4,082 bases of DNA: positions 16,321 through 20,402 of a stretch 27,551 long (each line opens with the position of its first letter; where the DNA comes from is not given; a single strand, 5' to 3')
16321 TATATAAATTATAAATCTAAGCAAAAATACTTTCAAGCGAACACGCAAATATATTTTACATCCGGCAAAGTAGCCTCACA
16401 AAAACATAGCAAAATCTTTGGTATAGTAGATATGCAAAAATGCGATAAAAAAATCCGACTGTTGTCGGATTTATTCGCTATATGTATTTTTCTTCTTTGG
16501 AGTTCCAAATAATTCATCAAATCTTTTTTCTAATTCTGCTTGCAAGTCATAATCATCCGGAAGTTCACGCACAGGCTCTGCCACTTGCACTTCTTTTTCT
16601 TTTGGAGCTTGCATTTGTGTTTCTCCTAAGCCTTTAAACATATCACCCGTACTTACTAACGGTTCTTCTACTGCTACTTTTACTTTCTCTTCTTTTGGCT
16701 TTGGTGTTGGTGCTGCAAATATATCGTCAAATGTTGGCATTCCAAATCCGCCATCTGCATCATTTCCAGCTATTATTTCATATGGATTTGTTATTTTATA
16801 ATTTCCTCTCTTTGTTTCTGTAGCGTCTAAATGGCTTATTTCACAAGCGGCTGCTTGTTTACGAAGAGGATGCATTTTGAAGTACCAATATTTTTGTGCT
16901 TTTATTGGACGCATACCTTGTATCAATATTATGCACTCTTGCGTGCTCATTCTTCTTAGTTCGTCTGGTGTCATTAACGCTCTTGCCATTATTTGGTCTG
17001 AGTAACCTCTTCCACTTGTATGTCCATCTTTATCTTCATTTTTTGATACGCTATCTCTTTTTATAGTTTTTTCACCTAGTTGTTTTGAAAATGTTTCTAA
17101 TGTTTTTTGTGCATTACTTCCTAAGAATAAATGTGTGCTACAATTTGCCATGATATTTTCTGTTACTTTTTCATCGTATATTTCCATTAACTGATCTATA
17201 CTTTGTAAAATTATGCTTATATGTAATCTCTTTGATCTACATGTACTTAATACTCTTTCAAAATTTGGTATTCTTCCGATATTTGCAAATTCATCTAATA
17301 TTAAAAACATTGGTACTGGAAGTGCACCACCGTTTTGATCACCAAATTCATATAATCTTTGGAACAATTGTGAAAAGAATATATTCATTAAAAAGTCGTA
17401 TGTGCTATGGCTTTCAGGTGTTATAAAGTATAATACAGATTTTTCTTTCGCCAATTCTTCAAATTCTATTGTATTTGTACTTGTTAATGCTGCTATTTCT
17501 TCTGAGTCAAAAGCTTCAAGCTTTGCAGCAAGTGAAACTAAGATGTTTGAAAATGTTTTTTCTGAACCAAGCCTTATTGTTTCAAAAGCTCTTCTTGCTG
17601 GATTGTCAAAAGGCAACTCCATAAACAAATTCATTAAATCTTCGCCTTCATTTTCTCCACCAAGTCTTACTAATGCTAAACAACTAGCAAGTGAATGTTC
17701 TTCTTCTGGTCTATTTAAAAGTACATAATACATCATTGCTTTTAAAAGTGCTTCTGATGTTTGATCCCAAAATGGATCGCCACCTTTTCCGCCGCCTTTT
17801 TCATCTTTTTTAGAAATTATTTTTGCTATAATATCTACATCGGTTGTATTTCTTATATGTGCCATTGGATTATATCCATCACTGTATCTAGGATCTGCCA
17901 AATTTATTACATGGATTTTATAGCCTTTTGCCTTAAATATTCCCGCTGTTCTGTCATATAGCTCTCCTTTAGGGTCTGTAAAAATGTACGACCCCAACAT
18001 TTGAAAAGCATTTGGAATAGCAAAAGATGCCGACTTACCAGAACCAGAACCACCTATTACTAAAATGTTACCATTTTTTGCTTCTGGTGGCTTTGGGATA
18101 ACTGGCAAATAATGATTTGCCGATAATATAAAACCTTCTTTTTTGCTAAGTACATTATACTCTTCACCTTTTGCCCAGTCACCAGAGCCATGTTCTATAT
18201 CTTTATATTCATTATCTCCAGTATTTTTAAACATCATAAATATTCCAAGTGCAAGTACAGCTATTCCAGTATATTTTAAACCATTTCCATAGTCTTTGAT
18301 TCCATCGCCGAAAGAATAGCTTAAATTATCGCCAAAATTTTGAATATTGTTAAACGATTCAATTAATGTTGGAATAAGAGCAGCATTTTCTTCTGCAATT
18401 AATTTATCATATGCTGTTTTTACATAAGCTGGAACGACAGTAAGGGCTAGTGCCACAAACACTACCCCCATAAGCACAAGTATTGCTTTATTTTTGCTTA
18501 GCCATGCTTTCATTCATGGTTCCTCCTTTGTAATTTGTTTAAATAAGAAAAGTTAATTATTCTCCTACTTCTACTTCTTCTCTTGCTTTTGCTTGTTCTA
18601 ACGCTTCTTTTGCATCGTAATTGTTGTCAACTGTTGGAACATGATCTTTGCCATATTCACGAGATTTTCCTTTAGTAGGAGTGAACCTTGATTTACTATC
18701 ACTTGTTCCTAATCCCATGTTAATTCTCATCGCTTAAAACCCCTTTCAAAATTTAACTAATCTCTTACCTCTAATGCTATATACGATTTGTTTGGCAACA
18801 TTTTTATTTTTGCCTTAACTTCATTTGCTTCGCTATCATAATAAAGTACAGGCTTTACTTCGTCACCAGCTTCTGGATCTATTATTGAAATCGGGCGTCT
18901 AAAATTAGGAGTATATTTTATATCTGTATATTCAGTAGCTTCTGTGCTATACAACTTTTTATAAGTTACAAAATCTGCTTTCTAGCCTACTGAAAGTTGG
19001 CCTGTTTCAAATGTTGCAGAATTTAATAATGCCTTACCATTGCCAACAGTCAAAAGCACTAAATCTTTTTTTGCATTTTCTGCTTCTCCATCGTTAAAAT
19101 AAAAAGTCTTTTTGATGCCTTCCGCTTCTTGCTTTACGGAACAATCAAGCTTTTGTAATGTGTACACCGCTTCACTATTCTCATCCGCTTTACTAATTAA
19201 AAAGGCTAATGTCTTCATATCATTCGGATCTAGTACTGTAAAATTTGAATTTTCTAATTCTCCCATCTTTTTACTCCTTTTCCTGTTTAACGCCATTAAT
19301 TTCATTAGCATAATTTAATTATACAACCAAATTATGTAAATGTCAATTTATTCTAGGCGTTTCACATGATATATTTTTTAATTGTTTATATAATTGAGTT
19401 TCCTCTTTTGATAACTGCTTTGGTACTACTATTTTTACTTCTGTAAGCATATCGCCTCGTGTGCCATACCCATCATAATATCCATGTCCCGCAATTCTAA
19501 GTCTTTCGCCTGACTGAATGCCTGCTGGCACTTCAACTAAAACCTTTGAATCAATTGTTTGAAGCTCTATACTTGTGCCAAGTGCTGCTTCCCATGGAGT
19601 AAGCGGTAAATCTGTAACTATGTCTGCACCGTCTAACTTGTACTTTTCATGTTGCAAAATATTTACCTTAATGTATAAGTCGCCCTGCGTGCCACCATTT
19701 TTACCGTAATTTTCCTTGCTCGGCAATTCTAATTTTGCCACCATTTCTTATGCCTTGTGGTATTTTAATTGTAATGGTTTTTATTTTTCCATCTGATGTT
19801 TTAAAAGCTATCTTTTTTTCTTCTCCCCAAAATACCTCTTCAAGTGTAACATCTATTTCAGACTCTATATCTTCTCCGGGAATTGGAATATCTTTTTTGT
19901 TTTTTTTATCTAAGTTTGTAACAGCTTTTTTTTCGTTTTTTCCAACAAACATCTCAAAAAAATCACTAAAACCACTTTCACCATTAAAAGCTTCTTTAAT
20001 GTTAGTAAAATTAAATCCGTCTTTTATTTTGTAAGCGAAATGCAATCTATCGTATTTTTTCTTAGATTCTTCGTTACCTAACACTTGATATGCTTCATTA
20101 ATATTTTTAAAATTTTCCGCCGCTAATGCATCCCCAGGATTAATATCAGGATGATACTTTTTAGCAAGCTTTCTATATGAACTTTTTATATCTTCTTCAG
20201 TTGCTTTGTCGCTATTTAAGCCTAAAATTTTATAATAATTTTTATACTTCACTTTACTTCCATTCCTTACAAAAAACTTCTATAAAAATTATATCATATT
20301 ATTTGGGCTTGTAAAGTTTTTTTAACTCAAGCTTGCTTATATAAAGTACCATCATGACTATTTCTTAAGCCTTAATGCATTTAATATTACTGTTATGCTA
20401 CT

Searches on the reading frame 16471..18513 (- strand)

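Call 7: search_protein_families(library=pfam, proteins=[window:16471-18513:-], max_evalue=0.01)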
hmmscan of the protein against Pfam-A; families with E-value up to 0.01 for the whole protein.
window:16471-18513:- (680 aa): 3 families
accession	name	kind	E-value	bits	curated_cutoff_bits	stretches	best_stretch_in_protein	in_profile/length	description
PF02534.20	T4SS-DNA_transf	-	1.7e-82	278.2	20.1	1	149-554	46-455/468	Type IV secretory system Conjugative DNA transfer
PF12696.13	TraG-D_C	-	2.5e-37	128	22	1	401-523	1-125/126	TraM recognition site of TraD and TraG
PF10412.15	TrwB_AAD_bind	-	8.3e-27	94.5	20.5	1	136-537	4-381/387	Type IV secretion-system coupling protein DNA-binding domain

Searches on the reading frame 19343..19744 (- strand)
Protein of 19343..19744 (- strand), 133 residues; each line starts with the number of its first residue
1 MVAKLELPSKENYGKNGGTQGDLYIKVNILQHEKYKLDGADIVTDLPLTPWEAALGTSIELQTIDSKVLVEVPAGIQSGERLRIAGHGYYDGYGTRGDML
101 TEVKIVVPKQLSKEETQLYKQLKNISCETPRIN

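Call 7: search_protein_families(library=pfam, proteins=[window:19343-19744:-], max_evalue=0.01)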
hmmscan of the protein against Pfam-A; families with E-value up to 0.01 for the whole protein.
window:19343-19744:- (133 aa): 1 family
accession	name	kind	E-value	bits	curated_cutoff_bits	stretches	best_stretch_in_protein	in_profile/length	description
PF01556.23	DnaJ_C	-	7.2e-28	98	26.6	1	4-108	47-152/152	DnaJ C terminal domain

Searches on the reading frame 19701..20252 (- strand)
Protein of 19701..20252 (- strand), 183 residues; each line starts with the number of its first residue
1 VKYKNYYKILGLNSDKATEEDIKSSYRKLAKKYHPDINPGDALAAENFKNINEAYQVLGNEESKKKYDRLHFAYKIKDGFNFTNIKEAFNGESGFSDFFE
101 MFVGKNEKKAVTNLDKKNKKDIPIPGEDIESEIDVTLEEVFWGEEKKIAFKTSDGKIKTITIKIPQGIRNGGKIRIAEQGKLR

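Call 7: search_protein_families(library=pfam, proteins=[window:19701-20252:-], max_evalue=0.01)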
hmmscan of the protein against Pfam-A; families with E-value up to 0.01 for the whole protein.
window:19701-20252:- (183 aa): 3 families
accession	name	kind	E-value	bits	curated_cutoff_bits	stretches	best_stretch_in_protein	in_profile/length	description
PF00226.36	DnaJ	-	6.5e-24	84.3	27.8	1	5-68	1-63/63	DnaJ domain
PF01556.23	DnaJ_C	-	4.5e-09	37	26.6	1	129-181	1-55/152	DnaJ C terminal domain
PF18304.6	SabA_adhesion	-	0.0035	17.1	27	0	41-77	120-154/299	SabA N-terminal extracellular adhesion domain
